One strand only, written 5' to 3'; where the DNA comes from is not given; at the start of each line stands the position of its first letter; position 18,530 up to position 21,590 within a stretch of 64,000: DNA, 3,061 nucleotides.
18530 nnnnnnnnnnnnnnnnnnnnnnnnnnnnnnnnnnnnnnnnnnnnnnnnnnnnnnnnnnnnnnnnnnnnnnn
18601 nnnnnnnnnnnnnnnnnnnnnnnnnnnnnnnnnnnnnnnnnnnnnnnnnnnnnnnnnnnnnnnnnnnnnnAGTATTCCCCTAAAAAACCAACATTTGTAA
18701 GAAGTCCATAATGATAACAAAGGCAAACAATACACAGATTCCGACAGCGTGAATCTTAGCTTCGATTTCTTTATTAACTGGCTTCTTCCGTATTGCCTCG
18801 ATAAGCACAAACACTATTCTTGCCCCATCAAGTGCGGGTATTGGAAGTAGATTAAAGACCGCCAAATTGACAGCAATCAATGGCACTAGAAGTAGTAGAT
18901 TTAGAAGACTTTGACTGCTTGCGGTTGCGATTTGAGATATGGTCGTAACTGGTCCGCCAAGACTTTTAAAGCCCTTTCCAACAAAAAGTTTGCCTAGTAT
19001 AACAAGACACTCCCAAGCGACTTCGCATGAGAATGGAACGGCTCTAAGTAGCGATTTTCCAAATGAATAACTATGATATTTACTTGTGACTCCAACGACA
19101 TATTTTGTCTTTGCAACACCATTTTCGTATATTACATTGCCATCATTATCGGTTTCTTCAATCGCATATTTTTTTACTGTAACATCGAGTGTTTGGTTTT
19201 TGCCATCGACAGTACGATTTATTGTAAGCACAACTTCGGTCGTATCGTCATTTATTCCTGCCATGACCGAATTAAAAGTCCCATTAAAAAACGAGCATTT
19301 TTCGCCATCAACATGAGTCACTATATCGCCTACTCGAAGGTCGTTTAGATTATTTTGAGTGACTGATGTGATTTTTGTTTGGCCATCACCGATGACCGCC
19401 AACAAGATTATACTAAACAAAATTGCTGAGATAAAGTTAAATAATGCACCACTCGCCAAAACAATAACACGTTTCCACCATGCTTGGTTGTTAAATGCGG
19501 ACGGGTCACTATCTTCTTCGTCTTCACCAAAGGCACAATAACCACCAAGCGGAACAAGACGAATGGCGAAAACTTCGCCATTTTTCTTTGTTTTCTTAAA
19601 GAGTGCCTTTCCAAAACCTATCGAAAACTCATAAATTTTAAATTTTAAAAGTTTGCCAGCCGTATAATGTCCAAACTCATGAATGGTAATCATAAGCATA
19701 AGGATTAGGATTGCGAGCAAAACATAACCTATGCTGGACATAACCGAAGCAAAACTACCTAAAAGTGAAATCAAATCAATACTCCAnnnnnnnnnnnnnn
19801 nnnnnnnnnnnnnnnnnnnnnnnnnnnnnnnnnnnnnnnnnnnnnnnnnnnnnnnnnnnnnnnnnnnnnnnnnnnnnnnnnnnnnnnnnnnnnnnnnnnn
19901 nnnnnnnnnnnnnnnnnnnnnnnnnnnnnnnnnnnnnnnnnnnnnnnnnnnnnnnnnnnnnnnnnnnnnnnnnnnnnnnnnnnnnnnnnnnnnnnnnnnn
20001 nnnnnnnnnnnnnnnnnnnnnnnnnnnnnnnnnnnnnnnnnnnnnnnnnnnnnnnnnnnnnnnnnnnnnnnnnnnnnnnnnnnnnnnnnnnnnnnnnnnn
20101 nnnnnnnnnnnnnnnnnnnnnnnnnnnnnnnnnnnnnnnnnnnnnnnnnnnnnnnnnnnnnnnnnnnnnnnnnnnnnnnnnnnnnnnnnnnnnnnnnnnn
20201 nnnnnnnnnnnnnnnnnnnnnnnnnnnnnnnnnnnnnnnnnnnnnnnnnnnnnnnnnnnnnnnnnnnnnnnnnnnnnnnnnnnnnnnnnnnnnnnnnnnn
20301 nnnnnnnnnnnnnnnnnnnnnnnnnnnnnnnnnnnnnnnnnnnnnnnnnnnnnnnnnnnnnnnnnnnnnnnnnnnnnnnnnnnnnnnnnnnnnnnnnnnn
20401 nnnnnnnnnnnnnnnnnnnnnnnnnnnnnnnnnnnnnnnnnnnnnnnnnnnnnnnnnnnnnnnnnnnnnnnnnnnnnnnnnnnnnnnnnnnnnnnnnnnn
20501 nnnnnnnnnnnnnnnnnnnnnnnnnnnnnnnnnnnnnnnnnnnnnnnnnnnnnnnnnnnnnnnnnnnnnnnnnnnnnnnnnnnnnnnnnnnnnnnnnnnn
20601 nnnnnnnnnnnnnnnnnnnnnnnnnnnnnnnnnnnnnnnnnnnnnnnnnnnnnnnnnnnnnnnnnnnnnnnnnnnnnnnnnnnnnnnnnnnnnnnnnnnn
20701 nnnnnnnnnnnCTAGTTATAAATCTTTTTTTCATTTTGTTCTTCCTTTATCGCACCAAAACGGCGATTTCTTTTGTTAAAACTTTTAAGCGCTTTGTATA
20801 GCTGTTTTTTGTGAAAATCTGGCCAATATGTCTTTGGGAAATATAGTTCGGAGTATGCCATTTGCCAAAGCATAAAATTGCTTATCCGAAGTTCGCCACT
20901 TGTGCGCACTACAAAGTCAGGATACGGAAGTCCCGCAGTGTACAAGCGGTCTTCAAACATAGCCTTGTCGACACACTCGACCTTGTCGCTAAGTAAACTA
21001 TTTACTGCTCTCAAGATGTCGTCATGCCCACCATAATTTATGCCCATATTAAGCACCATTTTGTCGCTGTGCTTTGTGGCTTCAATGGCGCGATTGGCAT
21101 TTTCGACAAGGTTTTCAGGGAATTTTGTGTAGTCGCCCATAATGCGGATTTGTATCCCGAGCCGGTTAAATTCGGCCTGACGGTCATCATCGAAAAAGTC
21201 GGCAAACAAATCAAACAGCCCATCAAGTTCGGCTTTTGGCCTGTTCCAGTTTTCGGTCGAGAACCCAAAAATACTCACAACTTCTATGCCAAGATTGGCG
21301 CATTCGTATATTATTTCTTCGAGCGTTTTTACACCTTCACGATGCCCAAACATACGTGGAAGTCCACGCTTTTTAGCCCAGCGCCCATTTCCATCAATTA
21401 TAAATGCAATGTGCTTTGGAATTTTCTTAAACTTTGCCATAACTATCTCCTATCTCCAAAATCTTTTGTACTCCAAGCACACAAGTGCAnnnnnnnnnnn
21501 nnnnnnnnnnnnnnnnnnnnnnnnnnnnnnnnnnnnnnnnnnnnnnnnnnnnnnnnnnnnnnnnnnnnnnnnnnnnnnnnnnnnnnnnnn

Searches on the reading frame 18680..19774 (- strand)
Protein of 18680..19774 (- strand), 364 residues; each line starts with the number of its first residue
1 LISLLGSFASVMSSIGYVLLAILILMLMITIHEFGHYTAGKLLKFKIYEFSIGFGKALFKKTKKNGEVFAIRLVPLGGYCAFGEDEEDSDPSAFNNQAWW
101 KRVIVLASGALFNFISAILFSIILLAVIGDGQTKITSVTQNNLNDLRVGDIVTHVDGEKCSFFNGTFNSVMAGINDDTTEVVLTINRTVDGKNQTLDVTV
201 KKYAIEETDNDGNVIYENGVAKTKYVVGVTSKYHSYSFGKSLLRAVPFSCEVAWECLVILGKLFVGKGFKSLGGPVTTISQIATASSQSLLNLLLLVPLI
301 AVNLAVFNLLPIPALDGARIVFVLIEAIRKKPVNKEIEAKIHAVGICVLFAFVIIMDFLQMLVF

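Call 9: search_protein_families(library=pfam, proteins=[window:18680-19774:-], max_evalue=0.01)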
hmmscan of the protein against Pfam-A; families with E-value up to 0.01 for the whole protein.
window:18680-19774:- (364 aa): 2 families
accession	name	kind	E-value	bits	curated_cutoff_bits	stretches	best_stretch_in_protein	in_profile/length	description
PF02163.28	Peptidase_M50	-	2.8e-54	184.2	27.2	1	21-351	2-220/221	Peptidase family M50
PF13180.12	PDZ_2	-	0.0055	17.4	27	0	135-200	16-80/80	PDZ domain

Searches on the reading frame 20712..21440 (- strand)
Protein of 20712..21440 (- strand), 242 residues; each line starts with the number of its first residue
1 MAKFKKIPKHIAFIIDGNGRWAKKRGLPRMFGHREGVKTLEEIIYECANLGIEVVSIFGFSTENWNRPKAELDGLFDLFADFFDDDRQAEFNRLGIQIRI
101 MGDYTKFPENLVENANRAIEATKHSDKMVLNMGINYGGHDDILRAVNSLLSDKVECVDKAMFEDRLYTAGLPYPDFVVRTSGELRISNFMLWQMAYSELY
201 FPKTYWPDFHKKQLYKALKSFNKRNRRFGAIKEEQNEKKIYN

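Call 9: search_protein_families(library=pfam, proteins=[window:20712-21440:-], max_evalue=0.01)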
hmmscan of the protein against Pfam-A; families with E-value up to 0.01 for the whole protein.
window:20712-21440:- (242 aa): 1 family
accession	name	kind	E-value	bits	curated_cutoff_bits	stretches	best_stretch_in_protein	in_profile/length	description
PF01255.24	Prenyltransf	-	3.7e-79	265.8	27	1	14-229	1-219/219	Putative undecaprenyl diphosphate synthase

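Call 27: list_cluster_members(proteins=[window:20712-21440:-, window:19787-20734:-, window:26385-27029:-, window:18680-19774:-, window:17120-18670:-, window:16541-17005:-, window:15398-16528:-, window:29759-30937:-, P0005, P0007])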
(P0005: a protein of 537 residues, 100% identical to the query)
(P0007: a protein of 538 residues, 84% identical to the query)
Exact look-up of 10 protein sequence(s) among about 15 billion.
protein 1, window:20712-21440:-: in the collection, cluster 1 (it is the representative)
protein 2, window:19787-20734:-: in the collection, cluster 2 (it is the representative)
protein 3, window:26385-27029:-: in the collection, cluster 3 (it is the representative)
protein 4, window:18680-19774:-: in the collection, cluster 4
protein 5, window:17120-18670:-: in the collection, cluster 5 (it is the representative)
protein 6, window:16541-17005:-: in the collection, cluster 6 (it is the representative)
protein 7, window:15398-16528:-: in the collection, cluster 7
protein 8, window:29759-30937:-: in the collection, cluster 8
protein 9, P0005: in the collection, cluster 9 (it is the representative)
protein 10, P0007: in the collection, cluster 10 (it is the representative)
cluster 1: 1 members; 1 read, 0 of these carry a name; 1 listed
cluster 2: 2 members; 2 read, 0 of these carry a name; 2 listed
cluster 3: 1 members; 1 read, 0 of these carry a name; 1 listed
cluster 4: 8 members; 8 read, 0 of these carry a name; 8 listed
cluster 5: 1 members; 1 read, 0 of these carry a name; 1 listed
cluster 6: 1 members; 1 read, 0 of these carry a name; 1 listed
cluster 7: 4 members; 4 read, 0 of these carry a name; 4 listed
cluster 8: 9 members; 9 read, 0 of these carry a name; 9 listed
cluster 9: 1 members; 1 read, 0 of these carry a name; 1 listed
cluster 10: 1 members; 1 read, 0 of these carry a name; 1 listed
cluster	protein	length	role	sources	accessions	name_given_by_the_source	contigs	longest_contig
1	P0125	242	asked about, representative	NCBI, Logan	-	-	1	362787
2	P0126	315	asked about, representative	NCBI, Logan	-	-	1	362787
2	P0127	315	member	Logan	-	-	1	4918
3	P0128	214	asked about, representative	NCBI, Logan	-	-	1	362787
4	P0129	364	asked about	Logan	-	-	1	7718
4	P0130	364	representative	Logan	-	-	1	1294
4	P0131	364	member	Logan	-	-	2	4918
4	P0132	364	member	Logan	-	-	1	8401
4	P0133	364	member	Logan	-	-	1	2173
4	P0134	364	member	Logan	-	-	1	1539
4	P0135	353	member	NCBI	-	-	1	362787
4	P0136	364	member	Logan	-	-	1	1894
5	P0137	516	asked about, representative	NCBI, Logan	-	-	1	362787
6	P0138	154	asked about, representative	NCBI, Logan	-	-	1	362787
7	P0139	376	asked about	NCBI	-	-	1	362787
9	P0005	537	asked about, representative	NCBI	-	-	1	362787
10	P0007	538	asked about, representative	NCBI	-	-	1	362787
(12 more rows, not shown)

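Call 28: find_encoding_contigs(protein=P0128, flank=10000, max_places=10)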
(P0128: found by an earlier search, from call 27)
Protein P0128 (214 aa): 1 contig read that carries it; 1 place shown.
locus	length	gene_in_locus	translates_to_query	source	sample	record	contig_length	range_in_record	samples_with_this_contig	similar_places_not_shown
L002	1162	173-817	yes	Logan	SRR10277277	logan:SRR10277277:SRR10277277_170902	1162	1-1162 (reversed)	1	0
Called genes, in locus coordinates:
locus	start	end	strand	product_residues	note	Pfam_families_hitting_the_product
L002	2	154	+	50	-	?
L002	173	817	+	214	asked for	PF25025:EF-Ts_N, PF00889:EF_TS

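Call 29: find_encoding_contigs(protein=P0127, flank=10000, max_places=10)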
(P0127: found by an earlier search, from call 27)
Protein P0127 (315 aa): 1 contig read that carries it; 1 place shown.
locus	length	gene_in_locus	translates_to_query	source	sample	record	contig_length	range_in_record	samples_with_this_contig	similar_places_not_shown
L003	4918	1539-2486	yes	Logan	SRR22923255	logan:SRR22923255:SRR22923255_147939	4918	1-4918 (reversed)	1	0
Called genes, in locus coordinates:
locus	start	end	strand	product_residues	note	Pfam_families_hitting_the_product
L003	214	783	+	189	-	PF01765:RRF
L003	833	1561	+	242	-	PF01255:Prenyltransf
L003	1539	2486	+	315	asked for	PF01148:CTP_transf_1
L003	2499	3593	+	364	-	PF02163:Peptidase_M50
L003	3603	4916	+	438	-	?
